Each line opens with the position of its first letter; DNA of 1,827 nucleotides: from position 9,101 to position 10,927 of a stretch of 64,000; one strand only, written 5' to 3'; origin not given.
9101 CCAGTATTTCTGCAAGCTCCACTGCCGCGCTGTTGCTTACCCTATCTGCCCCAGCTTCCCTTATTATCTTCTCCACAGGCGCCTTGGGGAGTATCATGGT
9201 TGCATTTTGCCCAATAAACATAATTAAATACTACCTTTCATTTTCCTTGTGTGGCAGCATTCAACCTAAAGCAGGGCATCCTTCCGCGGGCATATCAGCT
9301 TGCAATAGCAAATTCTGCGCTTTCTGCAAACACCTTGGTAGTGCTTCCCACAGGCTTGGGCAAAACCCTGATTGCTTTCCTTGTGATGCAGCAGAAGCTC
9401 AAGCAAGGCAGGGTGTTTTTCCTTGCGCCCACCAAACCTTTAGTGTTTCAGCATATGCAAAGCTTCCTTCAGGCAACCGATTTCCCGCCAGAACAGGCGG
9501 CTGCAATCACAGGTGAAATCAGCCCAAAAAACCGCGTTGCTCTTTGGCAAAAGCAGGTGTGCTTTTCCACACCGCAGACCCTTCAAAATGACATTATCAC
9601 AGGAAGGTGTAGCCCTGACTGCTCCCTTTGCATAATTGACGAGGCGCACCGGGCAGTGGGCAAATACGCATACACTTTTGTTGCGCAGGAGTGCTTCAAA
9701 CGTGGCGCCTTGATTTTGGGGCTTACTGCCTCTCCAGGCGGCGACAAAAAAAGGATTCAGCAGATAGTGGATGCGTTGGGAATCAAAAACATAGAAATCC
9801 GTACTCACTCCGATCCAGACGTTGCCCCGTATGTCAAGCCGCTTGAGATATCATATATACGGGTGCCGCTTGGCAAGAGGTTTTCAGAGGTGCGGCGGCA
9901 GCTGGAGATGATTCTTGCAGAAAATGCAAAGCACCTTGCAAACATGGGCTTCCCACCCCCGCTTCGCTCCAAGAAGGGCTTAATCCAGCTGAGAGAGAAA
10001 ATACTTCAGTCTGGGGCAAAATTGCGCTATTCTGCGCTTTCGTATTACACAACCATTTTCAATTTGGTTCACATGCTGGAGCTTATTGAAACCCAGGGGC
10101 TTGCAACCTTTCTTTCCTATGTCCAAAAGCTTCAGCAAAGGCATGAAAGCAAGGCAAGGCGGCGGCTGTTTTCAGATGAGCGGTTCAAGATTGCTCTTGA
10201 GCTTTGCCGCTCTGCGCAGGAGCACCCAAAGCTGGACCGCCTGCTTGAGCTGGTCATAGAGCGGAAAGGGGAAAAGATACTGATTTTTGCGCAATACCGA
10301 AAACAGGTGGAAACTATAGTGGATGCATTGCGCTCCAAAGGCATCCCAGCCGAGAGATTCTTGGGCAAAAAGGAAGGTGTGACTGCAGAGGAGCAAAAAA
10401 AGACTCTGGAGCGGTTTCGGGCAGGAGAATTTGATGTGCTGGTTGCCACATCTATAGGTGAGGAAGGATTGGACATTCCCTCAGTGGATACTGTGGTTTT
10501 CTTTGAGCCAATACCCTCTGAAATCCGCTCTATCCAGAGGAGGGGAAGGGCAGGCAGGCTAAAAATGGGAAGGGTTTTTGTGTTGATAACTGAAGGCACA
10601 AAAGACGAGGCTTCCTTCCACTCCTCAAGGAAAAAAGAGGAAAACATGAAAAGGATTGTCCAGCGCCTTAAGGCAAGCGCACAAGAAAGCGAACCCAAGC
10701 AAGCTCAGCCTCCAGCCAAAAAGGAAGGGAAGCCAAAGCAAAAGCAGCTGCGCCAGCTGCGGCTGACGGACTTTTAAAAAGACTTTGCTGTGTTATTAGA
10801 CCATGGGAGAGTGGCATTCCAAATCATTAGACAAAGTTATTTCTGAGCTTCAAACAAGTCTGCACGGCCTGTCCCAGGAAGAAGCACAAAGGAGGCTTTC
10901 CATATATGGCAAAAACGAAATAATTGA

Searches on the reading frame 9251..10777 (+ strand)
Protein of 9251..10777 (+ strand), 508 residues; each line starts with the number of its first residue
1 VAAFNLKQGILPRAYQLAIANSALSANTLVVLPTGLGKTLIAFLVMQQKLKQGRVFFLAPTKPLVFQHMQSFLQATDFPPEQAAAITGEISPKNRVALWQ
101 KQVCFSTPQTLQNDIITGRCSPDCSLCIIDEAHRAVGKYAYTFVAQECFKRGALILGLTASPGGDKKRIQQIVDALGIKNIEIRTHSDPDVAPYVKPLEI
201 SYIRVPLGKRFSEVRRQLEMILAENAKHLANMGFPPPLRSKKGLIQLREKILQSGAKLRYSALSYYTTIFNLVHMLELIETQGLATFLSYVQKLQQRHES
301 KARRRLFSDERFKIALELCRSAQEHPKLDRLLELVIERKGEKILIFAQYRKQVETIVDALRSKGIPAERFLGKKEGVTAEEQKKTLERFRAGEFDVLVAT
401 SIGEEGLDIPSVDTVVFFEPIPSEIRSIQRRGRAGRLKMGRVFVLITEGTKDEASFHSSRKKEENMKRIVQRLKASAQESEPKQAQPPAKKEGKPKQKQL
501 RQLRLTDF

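Call 51: search_protein_families(library=pfam, proteins=[window:9251-10777:+], max_evalue=0.001)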
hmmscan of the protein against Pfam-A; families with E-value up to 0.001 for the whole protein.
window:9251-10777:+ (508 aa): 4 families
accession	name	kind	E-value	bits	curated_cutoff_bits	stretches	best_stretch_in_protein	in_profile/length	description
PF00271.37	Helicase_C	-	1.3e-26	93.4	23.5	1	327-437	2-109/110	Helicase conserved C-terminal domain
PF04851.21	ResIII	-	1.4e-20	74.3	22.5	1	13-162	5-162/164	Type III restriction enzyme, res subunit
PF00270.35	DEAD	-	2.7e-20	73.2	26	1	14-163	2-161/167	DEAD/DEAH box helicase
PF21210.2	RNA_helicase_helical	-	1e-10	42.1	27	1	223-315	5-106/108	Putative ATP-dependent RNA helicase, helical bundle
